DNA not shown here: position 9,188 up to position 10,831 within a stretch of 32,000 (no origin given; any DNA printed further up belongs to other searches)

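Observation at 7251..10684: Translationally coupled pseudokinase-TPR protein and YkuD (L,D-transpeptidase/YafK-like) protein share a paralogous C-terminal domain: candidate peptidoglycan-state sensing module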

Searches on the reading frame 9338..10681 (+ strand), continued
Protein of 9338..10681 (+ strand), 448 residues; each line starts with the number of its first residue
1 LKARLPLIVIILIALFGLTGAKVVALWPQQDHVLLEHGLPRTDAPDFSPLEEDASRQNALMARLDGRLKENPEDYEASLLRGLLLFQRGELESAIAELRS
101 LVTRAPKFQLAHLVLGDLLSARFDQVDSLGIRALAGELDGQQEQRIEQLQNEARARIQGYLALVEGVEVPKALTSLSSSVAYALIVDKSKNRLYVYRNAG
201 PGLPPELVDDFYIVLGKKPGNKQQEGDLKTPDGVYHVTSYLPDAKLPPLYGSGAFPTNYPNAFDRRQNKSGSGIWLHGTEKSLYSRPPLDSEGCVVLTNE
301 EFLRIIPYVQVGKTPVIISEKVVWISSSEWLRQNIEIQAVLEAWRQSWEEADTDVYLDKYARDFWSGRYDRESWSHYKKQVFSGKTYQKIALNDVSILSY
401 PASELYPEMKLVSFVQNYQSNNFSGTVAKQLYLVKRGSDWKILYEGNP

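Call 36: search_protein_families(library=pfam, proteins=[L041:1197-2327:+, L041:2473-3612:+, L041:3651-4112:+, L041:3706-5073:-, L041:5197-6276:+, L041:7680-8237:+, L041:8250-8738:+, L041:8758-9495:+, L041:9778-10371:+, L041:10599-12479:+], max_evalue=0.001)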
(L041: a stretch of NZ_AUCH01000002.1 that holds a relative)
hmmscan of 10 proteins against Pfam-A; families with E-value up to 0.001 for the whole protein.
L041:1197-2327:+ (377 aa): 4 families
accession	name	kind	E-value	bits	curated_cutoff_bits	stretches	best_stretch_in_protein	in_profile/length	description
PF01556.23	DnaJ_C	-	2.7e-54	183.8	26.6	1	122-335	1-152/152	DnaJ C terminal domain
PF00226.36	DnaJ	-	7.8e-30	103.2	27.8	1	5-67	1-63/63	DnaJ domain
PF00684.25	DnaJ_CXXCXGXG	-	3.4e-18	66.1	32.7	1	149-209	1-65/65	DnaJ central domain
PF15777.11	Anti-TRAP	-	1.5e-05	25.4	32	0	140-180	3-47/59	Tryptophan RNA-binding attenuator protein inhibitory protein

L041:2473-3612:+ (380 aa): 3 families
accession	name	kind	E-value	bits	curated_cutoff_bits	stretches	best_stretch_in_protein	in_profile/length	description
PF13458.12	Peripla_BP_6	-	2.4e-56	192.3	31.7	1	29-360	1-326/343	Periplasmic binding protein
PF01094.35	ANF_receptor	-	4.7e-10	39.5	25.4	1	58-336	11-298/353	Receptor family ligand binding region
PF13433.12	Peripla_BP_5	-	1.5e-07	31.3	27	0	38-108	9-79/363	Periplasmic binding protein domain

L041:3651-4112:+ (154 aa): 0 families

L041:3706-5073:- (455 aa): 6 families
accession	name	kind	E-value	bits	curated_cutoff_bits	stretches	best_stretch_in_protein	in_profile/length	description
PF01406.26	tRNA-synt_1e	-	2.9e-135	450.9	27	1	14-312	2-300/301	tRNA synthetases class I (C) catalytic domain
PF09190.17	DALR_2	-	1.3e-13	51.7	22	1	341-389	1-57/57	DALR domain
PF09334.17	tRNA-synt_1g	-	7.9e-13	48.4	20.1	2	244-296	306-358/391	tRNA synthetases class I (M)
PF01921.24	tRNA-synt_1f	-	3e-08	33.4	27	1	262-297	279-314/360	tRNA synthetases class I (K)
PF23493.1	CysS_C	-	4.3e-08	33.6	23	1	408-453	6-51/51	Cysteinyl-tRNA ligase anticodon binding domain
PF00133.28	tRNA-synt_1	-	0.00012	21.5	22.7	1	255-302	364-412/414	tRNA synthetases class I (I, L, M and V)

L041:5197-6276:+ (360 aa): 16 families
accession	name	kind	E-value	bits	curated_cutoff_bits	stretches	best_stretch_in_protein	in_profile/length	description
PF24125.1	Cds6_C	-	3.1e-18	66.5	27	1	254-357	2-110/111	Cds6 C-terminal NTF2-like domain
PF13431.12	TPR_17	-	1.3e-11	44.2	24.4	1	86-117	2-33/34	Tetratricopeptide repeat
PF13414.12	TPR_11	-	7.1e-11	42.1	26.8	1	107-144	4-41/42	TPR repeat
PF13432.12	TPR_16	-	6.3e-10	39.8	32.7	2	103-157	3-55/65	Tetratricopeptide repeat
PF07719.23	TPR_2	-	1.1e-08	35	27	1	98-128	2-32/34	Tetratricopeptide repeat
PF00515.34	TPR_1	-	1.1e-08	35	27.8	1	99-128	3-32/34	Tetratricopeptide repeat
PF13424.12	TPR_12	-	2.1e-08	34.7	30.1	2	82-125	29-73/77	Tetratricopeptide repeat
PF14559.12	TPR_19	-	1.1e-07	32.4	25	1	75-130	3-58/68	Tetratricopeptide repeat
PF13181.12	TPR_8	-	2.1e-07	31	25.7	0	98-125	2-29/34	Tetratricopeptide repeat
PF13174.12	TPR_6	-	9.1e-07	29.6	26.3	0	103-128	6-31/33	Tetratricopeptide repeat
PF14534.12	DUF4440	-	3.2e-06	28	25.2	1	256-354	3-107/107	Domain of unknown function (DUF4440)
PF13371.12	TPR_9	-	5.1e-06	26.8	35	0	93-131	25-63/73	Tetratricopeptide repeat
PF13428.12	TPR_14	-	8.2e-06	26.5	23.5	1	99-139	3-43/44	Tetratricopeptide repeat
PF14853.12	Fis1_TPR_C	-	4.1e-05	24.1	25.3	0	41-78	13-50/53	Fis1 C-terminal tetratricopeptide repeat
PF12895.13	ANAPC3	-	0.00014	22.5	27.2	0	42-122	2-81/82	Anaphase-promoting complex, cyclosome, subunit 3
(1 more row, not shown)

L041:7680-8237:+ (186 aa): 1 family
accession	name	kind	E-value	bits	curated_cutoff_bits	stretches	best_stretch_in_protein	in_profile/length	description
PF00160.26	Pro_isomerase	-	1.5e-51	175.2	21.7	1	24-181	2-158/159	Cyclophilin type peptidyl-prolyl cis-trans isomerase/CLD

L041:8250-8738:+ (163 aa): 1 family
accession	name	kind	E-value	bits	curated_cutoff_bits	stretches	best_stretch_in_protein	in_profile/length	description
PF00160.26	Pro_isomerase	-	1.9e-51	174.9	21.7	1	2-161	2-158/159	Cyclophilin type peptidyl-prolyl cis-trans isomerase/CLD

L041:8758-9495:+ (246 aa): 2 families
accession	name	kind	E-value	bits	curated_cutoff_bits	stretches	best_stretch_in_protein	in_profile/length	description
PF00149.33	Metallophos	-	4.5e-07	30.9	21.5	1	2-203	3-191/191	Calcineurin-like phosphoesterase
PF12850.12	Metallophos_2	-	0.00077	19.9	27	0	2-134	3-101/154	Calcineurin-like phosphoesterase superfamily domain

L041:9778-10371:+ (198 aa): 3 families
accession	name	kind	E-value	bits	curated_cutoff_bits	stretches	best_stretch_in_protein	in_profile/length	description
PF13508.13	Acetyltransf_7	-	4.1e-10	40.3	27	1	72-175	2-83/84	Acetyltransferase (GNAT) domain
PF00583.31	Acetyltransf_1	-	7.6e-08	33.1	20.7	1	68-171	28-113/116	Acetyltransferase (GNAT) family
PF13673.13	Acetyltransf_10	-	1.7e-05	25.2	23.6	1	74-177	32-110/128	Acetyltransferase (GNAT) domain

L041:10599-12479:+ (627 aa): 5 families
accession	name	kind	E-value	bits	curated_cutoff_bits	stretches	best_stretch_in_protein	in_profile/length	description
PF09382.16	RQC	-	4.6e-41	139.7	23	1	426-536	1-111/114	RQC domain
PF00270.35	DEAD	-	3e-24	86.1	26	1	46-207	4-163/167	DEAD/DEAH box helicase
PF00570.28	HRDC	-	3e-23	82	23.8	1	558-624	2-68/68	HRDC domain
PF16124.10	RecQ_Zn_bind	-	2.4e-18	67.1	25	1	363-424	2-66/66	RecQ zinc-binding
PF00271.37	Helicase_C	-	2.5e-18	66.8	23.5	1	250-351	9-110/110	Helicase conserved C-terminal domain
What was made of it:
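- Tried and rejected: The cyclophilins and lpxH downstream in Betaproteobacteria are ordinary cysS-ppiB-lpxH housekeeping synteny (call 36).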
